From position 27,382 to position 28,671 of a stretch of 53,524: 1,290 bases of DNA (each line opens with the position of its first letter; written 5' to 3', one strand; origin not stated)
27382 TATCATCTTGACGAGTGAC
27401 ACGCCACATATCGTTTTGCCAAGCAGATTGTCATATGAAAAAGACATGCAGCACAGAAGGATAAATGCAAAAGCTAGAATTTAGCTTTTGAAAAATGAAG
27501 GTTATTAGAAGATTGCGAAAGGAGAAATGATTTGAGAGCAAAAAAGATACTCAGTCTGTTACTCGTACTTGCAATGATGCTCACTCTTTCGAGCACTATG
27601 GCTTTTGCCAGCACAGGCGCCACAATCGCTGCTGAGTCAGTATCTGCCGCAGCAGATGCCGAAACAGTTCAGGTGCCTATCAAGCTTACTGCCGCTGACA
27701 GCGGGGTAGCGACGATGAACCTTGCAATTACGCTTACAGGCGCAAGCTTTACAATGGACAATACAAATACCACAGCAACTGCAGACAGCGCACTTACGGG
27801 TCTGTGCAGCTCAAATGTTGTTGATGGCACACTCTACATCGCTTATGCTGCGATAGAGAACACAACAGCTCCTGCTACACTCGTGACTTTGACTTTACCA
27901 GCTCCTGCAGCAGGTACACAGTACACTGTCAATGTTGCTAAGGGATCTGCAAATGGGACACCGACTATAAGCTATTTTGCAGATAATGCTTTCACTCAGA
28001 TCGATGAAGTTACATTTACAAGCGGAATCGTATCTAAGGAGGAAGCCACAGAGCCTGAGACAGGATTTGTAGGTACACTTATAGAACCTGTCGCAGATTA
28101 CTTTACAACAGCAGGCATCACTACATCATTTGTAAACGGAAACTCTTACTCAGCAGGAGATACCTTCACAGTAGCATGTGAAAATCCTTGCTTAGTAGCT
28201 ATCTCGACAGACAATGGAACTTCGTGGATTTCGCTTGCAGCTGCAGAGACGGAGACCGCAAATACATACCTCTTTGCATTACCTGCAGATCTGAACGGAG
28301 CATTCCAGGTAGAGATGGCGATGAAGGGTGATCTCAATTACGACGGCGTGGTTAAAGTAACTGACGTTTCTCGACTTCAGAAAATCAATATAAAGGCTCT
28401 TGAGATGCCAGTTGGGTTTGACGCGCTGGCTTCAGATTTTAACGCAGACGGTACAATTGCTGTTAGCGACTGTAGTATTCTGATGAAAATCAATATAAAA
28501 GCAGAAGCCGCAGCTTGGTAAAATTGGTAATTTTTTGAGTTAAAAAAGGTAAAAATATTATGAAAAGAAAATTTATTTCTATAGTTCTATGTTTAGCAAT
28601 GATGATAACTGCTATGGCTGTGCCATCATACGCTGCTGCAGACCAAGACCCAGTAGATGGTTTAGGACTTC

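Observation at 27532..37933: Second cohesin/dockerin/SLH cluster: a minimal Coh-X-Doc protein, a two-cohesin X-Doc protein and two SLH-anchored cohesin-like proteins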

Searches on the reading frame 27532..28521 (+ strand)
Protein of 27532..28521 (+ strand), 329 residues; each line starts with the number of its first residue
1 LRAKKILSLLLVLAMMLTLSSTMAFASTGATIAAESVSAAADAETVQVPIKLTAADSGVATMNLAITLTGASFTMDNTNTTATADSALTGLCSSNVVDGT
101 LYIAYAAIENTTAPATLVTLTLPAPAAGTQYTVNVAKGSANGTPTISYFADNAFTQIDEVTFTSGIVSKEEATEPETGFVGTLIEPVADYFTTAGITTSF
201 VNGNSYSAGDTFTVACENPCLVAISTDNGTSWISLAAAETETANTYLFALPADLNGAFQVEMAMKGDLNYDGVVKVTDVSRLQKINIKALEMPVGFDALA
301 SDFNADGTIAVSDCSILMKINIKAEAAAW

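Call 5: search_protein_families(library=pfam, proteins=[window:27532-28518:+], max_evalue=0.1)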
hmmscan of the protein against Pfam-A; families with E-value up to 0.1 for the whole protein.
window:27532-28518:+ (329 aa): 2 families
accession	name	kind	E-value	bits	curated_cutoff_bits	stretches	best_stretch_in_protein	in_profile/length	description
PF00404.24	Dockerin_1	-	9.7e-05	22.9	22.9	1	265-319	1-54/57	Dockerin type I domain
PF01833.30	TIG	-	0.0068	16.8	20.9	0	61-143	14-76/84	IPT/TIG domain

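Call 8: search_solved_structures(query=window:27532-28518:+, max_evalue=1, show_alignments=2)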
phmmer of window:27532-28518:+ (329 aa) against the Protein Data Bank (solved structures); distinct sequences matched with E-value up to 1: 15.
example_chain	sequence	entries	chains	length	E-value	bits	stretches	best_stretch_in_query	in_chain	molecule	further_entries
4fl4_A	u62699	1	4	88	0.0021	20.9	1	260-323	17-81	Glycoside hydrolase family 9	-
2y3n_B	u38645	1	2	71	0.004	20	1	263-321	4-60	CELLULOSOMAL FAMILY-48 PROCESSIVE GLYCOSIDE HYDROLASE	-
4dh2_B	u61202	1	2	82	0.0067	19.2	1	263-319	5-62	Dockerin type 1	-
4cj0_A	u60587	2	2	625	0.021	17.6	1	247-322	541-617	ENDOGLUCANASE D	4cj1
1clc_A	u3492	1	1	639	0.021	17.6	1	247-322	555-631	ENDOGLUCANASE CELD; EC: 3.2.1.4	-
2ccl_B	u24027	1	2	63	0.07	15.9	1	262-319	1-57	ENDO-1,4-BETA-XYLANASE Y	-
3ul4_B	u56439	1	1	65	0.085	15.6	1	263-320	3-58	Cellulosome enzyme, dockerin type I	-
6kgc_B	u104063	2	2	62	0.15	14.8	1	264-319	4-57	And cellulose-binding endoglucanase family 9 CelL ortholog dockerin domain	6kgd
6kg9_A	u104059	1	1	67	0.15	14.8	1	264-319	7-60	And cellulose-binding endoglucanase family 9 CelL ortholog dockerin domain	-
6kge_D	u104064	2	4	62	0.19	14.4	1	264-319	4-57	And cellulose-binding endoglucanase family 9 CelL ortholog dockerin domain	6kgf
1daq_A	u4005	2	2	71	0.37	13.5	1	264-323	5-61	ENDOGLUCANASE SS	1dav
2mte_A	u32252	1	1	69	0.41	13.4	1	264-323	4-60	Cellulose 1,4-beta-cellobiosidase (reducing end) CelS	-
1ohz_B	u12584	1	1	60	0.48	13.1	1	266-319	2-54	ENDO-1,4-BETA-XYLANASE Y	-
4r5o_A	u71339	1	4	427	0.85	12.3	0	173-225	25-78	Quinonprotein alcohol dehydrogenase-like protein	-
7sdd_A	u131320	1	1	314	0.92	12.2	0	27-109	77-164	Myo-inositol phosphohydrolase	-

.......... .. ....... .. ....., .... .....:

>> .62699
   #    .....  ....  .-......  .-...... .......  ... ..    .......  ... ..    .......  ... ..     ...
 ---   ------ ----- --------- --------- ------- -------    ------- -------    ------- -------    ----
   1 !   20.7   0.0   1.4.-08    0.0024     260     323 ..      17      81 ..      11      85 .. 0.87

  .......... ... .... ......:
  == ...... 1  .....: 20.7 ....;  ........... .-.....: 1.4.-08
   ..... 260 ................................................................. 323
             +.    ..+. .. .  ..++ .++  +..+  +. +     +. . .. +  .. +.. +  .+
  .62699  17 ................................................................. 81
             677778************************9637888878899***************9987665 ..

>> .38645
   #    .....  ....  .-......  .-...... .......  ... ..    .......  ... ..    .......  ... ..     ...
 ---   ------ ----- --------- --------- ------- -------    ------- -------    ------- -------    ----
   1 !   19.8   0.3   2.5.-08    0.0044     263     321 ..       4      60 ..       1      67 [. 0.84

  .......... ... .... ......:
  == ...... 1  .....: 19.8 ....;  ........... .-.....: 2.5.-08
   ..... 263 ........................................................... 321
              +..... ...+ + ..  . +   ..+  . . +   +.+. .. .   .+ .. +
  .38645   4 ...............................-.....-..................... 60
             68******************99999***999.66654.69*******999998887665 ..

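Call 32: find_homologous_proteins(query=window:27532-28518:+, max_evalue=0.01)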
Query window:27532-28518:+ (329 aa): 4 proteins with E <= 0.01 among 8000 candidates.
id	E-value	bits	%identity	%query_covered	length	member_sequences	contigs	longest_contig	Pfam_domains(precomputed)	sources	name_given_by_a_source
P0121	8.9e-175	598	91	98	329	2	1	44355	PF00404.25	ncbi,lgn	-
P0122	7.3e-147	506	74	100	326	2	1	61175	PF00404.25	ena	-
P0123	1.3e-132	460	69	100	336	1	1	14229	-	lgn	-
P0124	3.4e-126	439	67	100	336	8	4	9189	-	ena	-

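Call 33: find_encoding_contigs(protein=P0121, flank=10000, max_places=3)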
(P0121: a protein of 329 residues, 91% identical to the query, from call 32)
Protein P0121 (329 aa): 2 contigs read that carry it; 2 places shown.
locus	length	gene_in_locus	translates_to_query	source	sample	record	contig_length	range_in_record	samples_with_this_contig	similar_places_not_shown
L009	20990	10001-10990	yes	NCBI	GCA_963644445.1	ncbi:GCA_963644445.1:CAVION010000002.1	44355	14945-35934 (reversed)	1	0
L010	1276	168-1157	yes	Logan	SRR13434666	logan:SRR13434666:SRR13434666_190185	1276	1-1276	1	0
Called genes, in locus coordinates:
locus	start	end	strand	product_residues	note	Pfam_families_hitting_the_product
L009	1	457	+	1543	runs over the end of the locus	PF00395:SLH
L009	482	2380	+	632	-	PF00963:Cohesin (weak), PF00404:Dockerin_1 (faint)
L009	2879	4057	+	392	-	PF00108:Thiolase_N, PF02801:Ketoacyl-synt_C (faint), PF00109:ketoacyl-synt (faint), PF02803:Thiolase_C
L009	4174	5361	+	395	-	PF00288:GHMP_kinases_N, PF08544:GHMP_kinases_C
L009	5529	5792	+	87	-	PF04221:RelB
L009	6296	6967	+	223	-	PF00392:GntR, PF08279:HTH_11 (faint), PF13412:HTH_24 (weak), PF07729:FCD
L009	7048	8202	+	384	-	PF04055:Radical_SAM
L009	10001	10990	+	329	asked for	PF00404:Dockerin_1 (weak)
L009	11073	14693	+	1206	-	PF09479:Flg_new (weak), PF18998:Flg_new_2 (faint)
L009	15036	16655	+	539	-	-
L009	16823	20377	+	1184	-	PF18998:Flg_new_2 (faint), PF09479:Flg_new (weak), PF00395:SLH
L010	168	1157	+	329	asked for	PF00404:Dockerin_1 (weak)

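Call 34: find_encoding_contigs(protein=P0122, flank=10000, max_places=3)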
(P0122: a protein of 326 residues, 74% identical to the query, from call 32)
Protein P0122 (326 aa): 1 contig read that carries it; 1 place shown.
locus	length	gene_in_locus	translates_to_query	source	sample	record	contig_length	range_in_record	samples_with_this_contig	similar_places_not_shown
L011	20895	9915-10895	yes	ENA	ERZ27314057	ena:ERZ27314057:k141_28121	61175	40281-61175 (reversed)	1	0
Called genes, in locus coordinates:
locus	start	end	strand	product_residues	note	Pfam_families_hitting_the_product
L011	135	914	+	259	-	PF01975:SurE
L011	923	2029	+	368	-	PF09924:LPG_synthase_C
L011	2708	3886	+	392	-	PF00108:Thiolase_N, PF00109:ketoacyl-synt (faint), PF22691:Thiolase_C_1 (faint), PF02803:Thiolase_C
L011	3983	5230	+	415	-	PF00288:GHMP_kinases_N, PF08544:GHMP_kinases_C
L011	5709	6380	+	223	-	PF00392:GntR, PF08279:HTH_11 (faint), PF13412:HTH_24 (weak), PF07729:FCD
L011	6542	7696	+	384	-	PF04055:Radical_SAM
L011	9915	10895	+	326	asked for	PF00404:Dockerin_1 (weak)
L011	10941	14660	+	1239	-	PF09479:Flg_new (weak), PF18998:Flg_new_2 (faint)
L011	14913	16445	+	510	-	PF00395:SLH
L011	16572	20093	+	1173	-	PF18998:Flg_new_2 (faint), PF09479:Flg_new, PF00395:SLH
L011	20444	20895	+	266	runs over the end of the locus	PF00106:adh_short, PF08659:KR, PF23441:SDR (weak), PF13561:adh_short_C2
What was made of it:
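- Cluster 1 is absent from species B (call 34). Species B lacks cluster 1 at this position and still keeps the polymorphic dockerin (call 34).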

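Call 47: find_encoding_contigs(protein=P0123, flank=10000, max_places=3)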
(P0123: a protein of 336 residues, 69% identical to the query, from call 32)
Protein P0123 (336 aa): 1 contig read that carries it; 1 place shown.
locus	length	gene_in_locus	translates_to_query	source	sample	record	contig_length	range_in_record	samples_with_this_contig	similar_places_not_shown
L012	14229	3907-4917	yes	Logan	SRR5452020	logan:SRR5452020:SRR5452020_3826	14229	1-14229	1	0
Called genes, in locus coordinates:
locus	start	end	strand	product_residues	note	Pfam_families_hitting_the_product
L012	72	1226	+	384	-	PF04055:Radical_SAM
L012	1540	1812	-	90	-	PF04221:RelB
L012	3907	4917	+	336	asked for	-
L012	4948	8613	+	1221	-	PF09479:Flg_new (faint), PF18998:Flg_new_2 (faint)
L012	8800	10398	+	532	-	-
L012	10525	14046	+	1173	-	PF09479:Flg_new (weak), PF00395:SLH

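Call 48: find_encoding_contigs(protein=P0124, flank=10000, max_places=6)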
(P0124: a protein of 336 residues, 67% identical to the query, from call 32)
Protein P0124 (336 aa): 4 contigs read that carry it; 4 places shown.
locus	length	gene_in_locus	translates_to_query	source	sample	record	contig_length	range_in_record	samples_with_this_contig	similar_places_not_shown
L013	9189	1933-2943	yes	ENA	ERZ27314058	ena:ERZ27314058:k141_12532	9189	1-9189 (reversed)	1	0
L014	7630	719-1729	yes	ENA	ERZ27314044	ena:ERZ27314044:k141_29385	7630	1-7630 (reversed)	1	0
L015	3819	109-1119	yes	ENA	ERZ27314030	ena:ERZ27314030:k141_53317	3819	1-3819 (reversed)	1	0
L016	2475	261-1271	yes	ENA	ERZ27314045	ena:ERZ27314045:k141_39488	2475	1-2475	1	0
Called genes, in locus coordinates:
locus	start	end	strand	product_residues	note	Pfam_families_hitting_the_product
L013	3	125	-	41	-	?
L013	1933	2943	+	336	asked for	-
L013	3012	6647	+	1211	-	PF09479:Flg_new (weak), PF18998:Flg_new_2 (faint)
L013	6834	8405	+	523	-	PF00395:SLH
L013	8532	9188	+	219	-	?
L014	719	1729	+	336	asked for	-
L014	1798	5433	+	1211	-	PF09479:Flg_new (weak), PF18998:Flg_new_2 (faint)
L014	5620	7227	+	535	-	PF00395:SLH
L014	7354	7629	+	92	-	?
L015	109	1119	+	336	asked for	-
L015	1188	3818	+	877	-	?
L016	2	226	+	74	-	?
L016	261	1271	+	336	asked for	-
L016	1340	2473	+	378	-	?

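Call 52: predict_structure(alignment_id=A3)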
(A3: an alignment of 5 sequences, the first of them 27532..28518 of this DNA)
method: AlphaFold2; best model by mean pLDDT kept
length: 329 residues; sequences in the alignment: 5
mean_pLDDT: 37.3   pTM: 0.31
mean pLDDT of the five models: 37.3, 35.1, 34.6, 34.3, 34.2
residues with pLDDT >= 90: 0; 70-90: 0; 50-70: 11; < 50: 318
segments of 3 or more residues with pLDDT < 50: 1-5, 7-79, 83-93, 95-100, 104-117, 123-281, 283-329
pLDDT, mean of each block of 10 residues (from residue 1): 46 35 24 29 38 35 40 42 43 46 45 41 44 39 35 31 23 24 29 40 37 42 36 33 38 36 32 40 44 44 42 43 34
secondary structure, 60 per line:
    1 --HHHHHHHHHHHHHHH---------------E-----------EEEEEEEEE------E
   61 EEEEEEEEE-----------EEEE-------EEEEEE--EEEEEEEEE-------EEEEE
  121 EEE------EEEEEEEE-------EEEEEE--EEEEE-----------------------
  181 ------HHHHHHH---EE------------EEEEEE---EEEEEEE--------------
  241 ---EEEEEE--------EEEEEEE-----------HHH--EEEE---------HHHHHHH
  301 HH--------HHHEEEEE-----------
elements in order: H3-17 E45-53 E60-69 E81-84 E92-97 E100-108 E116-123 E130-137 E145-150 E153-157 H187-193 E211-216 E220-226 E244-249 E258-264 E281-284 H294-302 E314-318
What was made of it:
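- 27532..28521 (+): P1, 329 aa: signal peptide (aa 1-26), N-terminal beta domain (aa 28-172, cohesin-like, weak evidence), beta-rich spacer 'X' (aa 173-262), dockerin (aa 265-329). The AF2 model is unusable (pLDDT 37, call 52).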

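Call 72: fold_search(model_id=the predicted structure, library=pdb)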
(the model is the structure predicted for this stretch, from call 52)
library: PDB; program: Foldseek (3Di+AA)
matches with E <= 10: 570; with E <= 0.001: 0
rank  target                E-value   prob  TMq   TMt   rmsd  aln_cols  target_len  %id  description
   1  2x9x                  1.0e-02  0.66  0.19  0.15  18.1       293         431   10  STRUCTURE OF THE PILUS BACKBONE (RRGB) FROM STREPTOCOCCUS PNEUMONIAE (released 2010-06-30)
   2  2xtl_A                2.4e-02  0.54  0.19  0.15  15.0       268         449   10  Structure of the major pilus backbone protein from Streptococcus Agalactiae (released 2011-07-06)
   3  2xtl_B                3.6e-02  0.18  0.13  0.11  16.6       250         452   14  Structure of the major pilus backbone protein from Streptococcus Agalactiae (released 2011-07-06)
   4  6m48_A                5.9e-02  0.18  0.14  0.06  21.6       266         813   10  Crystal structure of pilus adhesin, SpaC from Lactobacillus rhamnosus GG - P21212 form (released 2020-07-29)
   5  1p7h_L                5.9e-02  0.11  0.12  0.13  21.9       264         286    8  Structure of NFAT1 bound as a dimer to the HIV-1 LTR kB element (released 2003-09-23)
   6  2o93_L                7.2e-02  0.14  0.13  0.14  22.1       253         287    8  Crystal structure of NFAT bound to the HIV-1 LTR tandem kappaB enhancer element (released 2007-06-19)
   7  8kb2                  8.4e-02  0.09  0.12  0.14  18.3       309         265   12  Crystal Structure of M- and C-Domains of the shaft pilin LrpA from Ligilactobacillus ruminis - iodide derivative (released 2024-07-10)
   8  7kwb_B                1.4e-01  0.28  0.20  0.17  14.7       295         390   12  Surface glycan-binding protein B from Bacteroides thetaiotaomicron (released 2021-02-17)
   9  8kcl                  1.4e-01  0.09  0.12  0.15  16.8       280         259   11  Crystal Structure of M- and C-Domains of the shaft pilin LrpA from Ligilactobacillus ruminis - Triclinic form (released 2024-07-10)
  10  8hgg_C                1.5e-01  0.12  0.14  0.04  22.5       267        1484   12  Structure of 2:2 PAPP-A.ProMBP complex (released 2023-01-11)
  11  3rkp_A                1.5e-01  0.12  0.12  0.11  20.2       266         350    9  Crystal structure of BcpA*(D312A), the major pilin subunit of Bacillus cereus (released 2012-05-30)
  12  3rkp_B                1.7e-01  0.13  0.12  0.12  20.4       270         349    8  Crystal structure of BcpA*(D312A), the major pilin subunit of Bacillus cereus (released 2012-05-30)
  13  7kwb_A                1.9e-01  0.21  0.19  0.16  15.6       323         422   13  Surface glycan-binding protein B from Bacteroides thetaiotaomicron (released 2021-02-17)
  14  6m3y                  1.9e-01  0.12  0.14  0.06  21.7       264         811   10  Crystal structure of pilus adhesin, SpaC from Lactobacillus rhamnosus GG - open conformation (released 2020-07-29)
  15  1fnh                  2.0e-01  0.08  0.12  0.14  22.3       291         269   10  CRYSTAL STRUCTURE OF HEPARIN AND INTEGRIN BINDING SEGMENT OF HUMAN FIBRONECTIN (released 1999-03-16)
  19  8ajy_A                2.4e-01  0.69  0.23  0.33  10.2       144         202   19  Ruminococcus flavefaciens Cohesin-Dockerin structure: dockerin from ScaH adaptor scaffoldin in complex with the cohesi (released 2022-11-02)
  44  8ajy_C                5.9e-01  0.47  0.23  0.35  10.4       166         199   17  Ruminococcus flavefaciens Cohesin-Dockerin structure: dockerin from ScaH adaptor scaffoldin in complex with the cohesi (released 2022-11-02)
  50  4iu3_A                6.2e-01  0.54  0.24  0.35  10.2       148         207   20  Cohesin-dockerin -X domain complex from Ruminococcus flavefacience (released 2013-04-24)
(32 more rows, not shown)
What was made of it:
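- On Cohesin fold: P1 model: pLDDT 37, unusable (calls 52, 72).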

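Call 86: find_related_loci(query=A3, collection=metagenome_contigs, flank=6000)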
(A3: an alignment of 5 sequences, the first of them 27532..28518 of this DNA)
Query A3 (329 aa) in metagenome_contigs; peptide patterns used: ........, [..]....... (x = any residue, [..] = any of these).
600 stretches matched a pattern, but none encodes a relative of the query by tblastn (E <= 1e-3).

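Call 87: list_cluster_members(proteins=[P0121, P0122, P0123, P0124, window:27532-28518:+])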
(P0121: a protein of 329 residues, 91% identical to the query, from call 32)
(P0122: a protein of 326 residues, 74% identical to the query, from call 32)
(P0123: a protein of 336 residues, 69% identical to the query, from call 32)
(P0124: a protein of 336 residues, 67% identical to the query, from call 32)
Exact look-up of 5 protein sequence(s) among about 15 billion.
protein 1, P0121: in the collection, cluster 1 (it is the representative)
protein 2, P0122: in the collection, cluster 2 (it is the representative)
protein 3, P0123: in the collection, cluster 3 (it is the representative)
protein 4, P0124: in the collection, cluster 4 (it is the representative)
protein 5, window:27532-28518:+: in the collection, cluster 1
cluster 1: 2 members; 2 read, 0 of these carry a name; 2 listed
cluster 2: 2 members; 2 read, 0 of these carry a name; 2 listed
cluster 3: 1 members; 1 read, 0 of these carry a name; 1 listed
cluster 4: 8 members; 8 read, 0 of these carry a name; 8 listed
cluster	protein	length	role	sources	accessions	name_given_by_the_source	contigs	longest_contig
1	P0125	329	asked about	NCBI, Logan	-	-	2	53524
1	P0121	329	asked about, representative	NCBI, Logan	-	-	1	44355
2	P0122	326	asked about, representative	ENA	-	-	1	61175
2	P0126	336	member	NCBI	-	-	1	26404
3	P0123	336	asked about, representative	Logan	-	-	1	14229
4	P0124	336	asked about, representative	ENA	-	-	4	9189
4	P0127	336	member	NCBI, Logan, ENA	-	-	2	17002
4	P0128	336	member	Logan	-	-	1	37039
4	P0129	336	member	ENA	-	-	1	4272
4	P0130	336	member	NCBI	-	-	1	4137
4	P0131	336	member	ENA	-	-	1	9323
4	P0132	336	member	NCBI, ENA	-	-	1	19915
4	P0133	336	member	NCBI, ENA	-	-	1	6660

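Call 94: find_encoding_contigs(protein=window:27532-28521:+, flank=6000, max_places=4)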
Protein window:27532-28521:+ (329 aa): 2 contigs read that carry it; 2 places shown.
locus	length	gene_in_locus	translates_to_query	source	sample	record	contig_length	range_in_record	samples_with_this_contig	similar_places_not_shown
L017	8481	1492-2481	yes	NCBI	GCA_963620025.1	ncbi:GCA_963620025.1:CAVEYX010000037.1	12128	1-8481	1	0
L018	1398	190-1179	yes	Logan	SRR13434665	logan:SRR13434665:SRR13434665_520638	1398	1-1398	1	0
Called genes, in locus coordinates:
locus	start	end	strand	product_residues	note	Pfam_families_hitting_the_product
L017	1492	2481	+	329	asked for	-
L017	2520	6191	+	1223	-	PF09479:Flg_new, PF18998:Flg_new_2 (faint)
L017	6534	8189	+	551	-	-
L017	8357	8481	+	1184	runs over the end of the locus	PF18998:Flg_new_2 (faint), PF09479:Flg_new (weak), PF00395:SLH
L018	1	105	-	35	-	?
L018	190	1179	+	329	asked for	-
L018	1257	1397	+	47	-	?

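Call 98: search_protein_families(library=ncbifam, proteins=[window:27532-28518:+, L017:2520-6188:+], max_evalue=0.1)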
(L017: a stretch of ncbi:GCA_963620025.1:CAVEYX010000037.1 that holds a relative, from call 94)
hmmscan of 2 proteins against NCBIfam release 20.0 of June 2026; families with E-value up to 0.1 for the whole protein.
window:27532-28518:+ (329 aa): 0 families

L017:2520-6188:+ (1223 aa): 2 families
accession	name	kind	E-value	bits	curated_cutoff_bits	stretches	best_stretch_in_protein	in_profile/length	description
TIGR02543.1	List_Bact_rpt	repeat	2.1e-08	34.4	20.95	1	647-690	1-44/44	TIGR02543 family repeat protein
NF045491.1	LysJ_Sulfobales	equivalog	0.0061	15.5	700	1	821-860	229-268/386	[LysW]-aminoadipate semialdehyde/glutamate semialdehyde transaminase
